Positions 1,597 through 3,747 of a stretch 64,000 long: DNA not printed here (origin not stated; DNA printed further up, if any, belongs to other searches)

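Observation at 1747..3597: Rosetta-stone fusion: ketopantoate-reductase-like NAD(P)H domain fused to a dehydratase/reductase activase ATPase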

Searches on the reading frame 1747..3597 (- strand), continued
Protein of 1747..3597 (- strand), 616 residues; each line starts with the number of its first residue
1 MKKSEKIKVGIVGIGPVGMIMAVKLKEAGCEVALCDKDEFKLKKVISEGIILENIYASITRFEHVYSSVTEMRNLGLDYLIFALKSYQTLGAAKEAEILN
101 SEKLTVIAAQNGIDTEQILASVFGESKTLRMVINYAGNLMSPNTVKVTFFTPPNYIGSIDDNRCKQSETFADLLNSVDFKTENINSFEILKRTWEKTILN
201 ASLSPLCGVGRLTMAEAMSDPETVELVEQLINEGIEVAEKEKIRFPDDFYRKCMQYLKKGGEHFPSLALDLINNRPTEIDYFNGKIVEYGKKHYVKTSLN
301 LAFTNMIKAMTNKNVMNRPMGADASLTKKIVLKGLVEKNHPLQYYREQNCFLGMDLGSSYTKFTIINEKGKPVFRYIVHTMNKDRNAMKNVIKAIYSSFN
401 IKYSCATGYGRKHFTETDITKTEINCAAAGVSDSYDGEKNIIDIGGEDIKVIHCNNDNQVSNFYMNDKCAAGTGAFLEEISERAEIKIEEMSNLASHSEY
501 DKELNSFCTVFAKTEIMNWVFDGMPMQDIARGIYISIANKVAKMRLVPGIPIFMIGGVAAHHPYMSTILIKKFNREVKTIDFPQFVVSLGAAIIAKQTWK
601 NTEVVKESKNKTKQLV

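Call 11: find_related_loci(query=window:1747-3597:-, collection=genome_contigs, flank=10000)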
Query window:1747-3597:- (616 aa) in genome_contigs; peptide patterns used: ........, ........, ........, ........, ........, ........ (x = any residue, [..] = any of these).
270 stretches matched a pattern; 144 encode a relative of the query (tblastn E <= 1e-3); the best 80 are kept; 80 distinct loci.
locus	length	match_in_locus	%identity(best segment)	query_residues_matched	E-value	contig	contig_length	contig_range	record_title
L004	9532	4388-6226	78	1-610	0e+0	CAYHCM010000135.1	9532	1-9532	MAG TPA_asm: uncultured Chitinophaga sp. isolate ERP119702_co1_292 genome assembly, contig: NODE_9733_length_9532_cov_47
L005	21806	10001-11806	76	1-599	0e+0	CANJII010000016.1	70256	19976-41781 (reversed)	MAG: Chitinophagaceae bacterium isolate RH-23may17-1171 genome assembly, contig: RH-23may17-C2670, whole genome shotgun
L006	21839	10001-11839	74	1-616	0e+0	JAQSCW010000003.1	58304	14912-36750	MAG: bacterium isolate U-2019 MAG009 NODE_111_length_58304_cov_9.256743, whole genome shotgun sequence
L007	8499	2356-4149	76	2-599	0e+0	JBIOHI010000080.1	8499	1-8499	MAG: Bacteroidia bacterium isolate GcL13-5 k141_2336075_length_8499_cov_12.0000, whole genome shotgun sequence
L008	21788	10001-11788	75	4-599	0e+0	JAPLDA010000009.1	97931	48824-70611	MAG: Bacteroidetes bacterium isolate LacPavin_0818_WC45_MAG_44_19 LacPavin_0818_WC45_scaffold_347085, whole genome shotg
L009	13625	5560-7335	76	8-599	0e+0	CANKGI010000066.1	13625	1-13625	MAG: Bacteroidetes bacterium isolate RH-9nov16-162 genome assembly, contig: RH-9nov16-C9826, whole genome shotgun sequen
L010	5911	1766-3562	76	1-599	0e+0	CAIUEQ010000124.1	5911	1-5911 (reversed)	MAG: uncultured Bacteroidetes bacterium isolate Ki3-D2_bin-0761 genome assembly, contig: bin-0761:124/389, whole genome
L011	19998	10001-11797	74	1-599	0e+0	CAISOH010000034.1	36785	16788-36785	MAG: uncultured Bacteroidetes bacterium isolate MJ-time_bin-6658 genome assembly, contig: bin-6658:034/453, whole genome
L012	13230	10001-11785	74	19-613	0e+0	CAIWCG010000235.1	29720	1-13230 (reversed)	MAG: uncultured Bacteroidetes bacterium isolate Umea1_bin-0439 genome assembly, contig: bin-0439:235/296, whole genome s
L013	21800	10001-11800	74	1-600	0e+0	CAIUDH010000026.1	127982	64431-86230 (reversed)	MAG: uncultured Bacteroidetes bacterium isolate Kiruna3_bin-3834 genome assembly, contig: bin-3834:026/111, whole genome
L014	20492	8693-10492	74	1-600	0e+0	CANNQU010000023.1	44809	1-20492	MAG: Bacteroidetes bacterium isolate RH-9nov16-184 genome assembly, contig: RH-9nov16-C1207, whole genome shotgun sequen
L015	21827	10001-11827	72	1-609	0e+0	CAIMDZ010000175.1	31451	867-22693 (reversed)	MAG: uncultured Bacteroidetes bacterium isolate Umea3_bin-3336 genome assembly, contig: bin-3336:175/226, whole genome s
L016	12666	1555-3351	74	1-599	0e+0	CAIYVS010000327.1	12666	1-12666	MAG: uncultured Bacteroidetes bacterium isolate T7_bin-146 genome assembly, contig: bin-146:327/847, whole genome shotgu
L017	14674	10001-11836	71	1-614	0e+0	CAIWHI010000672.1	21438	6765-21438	MAG: uncultured Bacteroidetes bacterium isolate Kiruna_bin-03880 genome assembly, contig: bin-03880:0672/1039, whole gen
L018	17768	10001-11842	71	1-612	0e+0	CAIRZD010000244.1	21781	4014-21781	MAG: uncultured Bacteroidetes bacterium isolate AM_bin-2607 genome assembly, contig: bin-2607:244/508, whole genome shot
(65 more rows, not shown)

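Call 18: find_encoding_contigs(protein=P0061, flank=10000, max_places=1)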
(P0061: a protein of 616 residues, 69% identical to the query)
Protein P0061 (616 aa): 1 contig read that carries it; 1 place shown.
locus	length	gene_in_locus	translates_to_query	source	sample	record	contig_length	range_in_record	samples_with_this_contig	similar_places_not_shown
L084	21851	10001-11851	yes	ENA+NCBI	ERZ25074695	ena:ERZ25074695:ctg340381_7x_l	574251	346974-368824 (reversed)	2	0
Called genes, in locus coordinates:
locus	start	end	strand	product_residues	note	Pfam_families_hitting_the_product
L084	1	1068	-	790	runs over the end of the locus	PF13620:CarboxypepD_reg, PF13715:CarbopepD_reg_2, PF07715:Plug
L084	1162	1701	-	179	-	-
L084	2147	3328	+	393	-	PF06050:HGD-D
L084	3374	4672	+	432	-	PF06050:HGD-D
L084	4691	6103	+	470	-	PF01869:BcrAD_BadFG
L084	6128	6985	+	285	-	PF01869:BcrAD_BadFG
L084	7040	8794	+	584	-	PF00501:AMP-binding, PF23562:AMP-binding_C_3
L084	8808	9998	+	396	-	PF06050:HGD-D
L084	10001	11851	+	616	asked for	PF01210:NAD_Gly3P_dh_N (weak), PF02558:ApbA, PF08546:ApbA_C, PF01869:BcrAD_BadFG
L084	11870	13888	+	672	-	PF02737:3HCDH_N, PF00725:3HCDH (faint), PF00378:ECH_1, PF16113:ECH_2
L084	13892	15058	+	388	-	PF02776:TPP_enzyme_N (weak), PF02775:TPP_enzyme_C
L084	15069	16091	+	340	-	PF00155:Aminotran_1_2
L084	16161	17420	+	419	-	PF00108:Thiolase_N, PF02803:Thiolase_C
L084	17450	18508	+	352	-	PF08240:ADH_N, PF01262:AlaDh_PNT_C (weak), PF00107:ADH_zinc_N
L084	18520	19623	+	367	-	PF00378:ECH_1, PF16113:ECH_2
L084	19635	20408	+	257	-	PF00378:ECH_1, PF16113:ECH_2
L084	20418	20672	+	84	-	PF12674:Zn_ribbon_2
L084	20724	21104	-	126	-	PF00903:Glyoxalase (weak), PF22658:YycE-like_N, PF22659:YycE-like_C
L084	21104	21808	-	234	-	-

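Call 19: find_encoding_contigs(protein=P0071, flank=10000, max_places=1)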
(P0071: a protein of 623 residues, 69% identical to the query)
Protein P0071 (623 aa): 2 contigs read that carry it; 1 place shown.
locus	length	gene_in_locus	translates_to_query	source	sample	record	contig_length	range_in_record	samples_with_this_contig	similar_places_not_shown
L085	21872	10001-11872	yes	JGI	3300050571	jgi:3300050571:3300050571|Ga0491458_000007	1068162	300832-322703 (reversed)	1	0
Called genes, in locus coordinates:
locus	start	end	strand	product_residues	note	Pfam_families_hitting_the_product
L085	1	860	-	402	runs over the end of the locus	PF00108:Thiolase_N, PF00109:ketoacyl-synt (faint), PF02803:Thiolase_C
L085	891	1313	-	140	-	PF03061:4HBT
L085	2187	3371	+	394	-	PF06050:HGD-D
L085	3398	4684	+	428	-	PF06050:HGD-D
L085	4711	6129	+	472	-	PF00370:FGGY_N (faint), PF01869:BcrAD_BadFG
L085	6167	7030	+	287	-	PF01869:BcrAD_BadFG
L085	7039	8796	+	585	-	PF00501:AMP-binding, PF23562:AMP-binding_C_3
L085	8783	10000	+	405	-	PF06050:HGD-D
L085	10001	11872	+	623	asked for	PF01210:NAD_Gly3P_dh_N (faint), PF02558:ApbA, PF03807:F420_oxidored (faint), PF08546:ApbA_C, PF01869:BcrAD_BadFG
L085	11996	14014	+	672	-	PF02737:3HCDH_N, PF00725:3HCDH (faint), PF00378:ECH_1, PF16113:ECH_2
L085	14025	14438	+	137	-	PF01814:Hemerythrin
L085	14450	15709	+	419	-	PF00108:Thiolase_N, PF02803:Thiolase_C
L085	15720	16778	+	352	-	PF08240:ADH_N, PF00107:ADH_zinc_N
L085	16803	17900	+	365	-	PF00378:ECH_1, PF16113:ECH_2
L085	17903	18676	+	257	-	PF00378:ECH_1, PF16113:ECH_2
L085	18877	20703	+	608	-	PF01558:POR, PF01855:POR_N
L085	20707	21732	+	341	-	PF02775:TPP_enzyme_C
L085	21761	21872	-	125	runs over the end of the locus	-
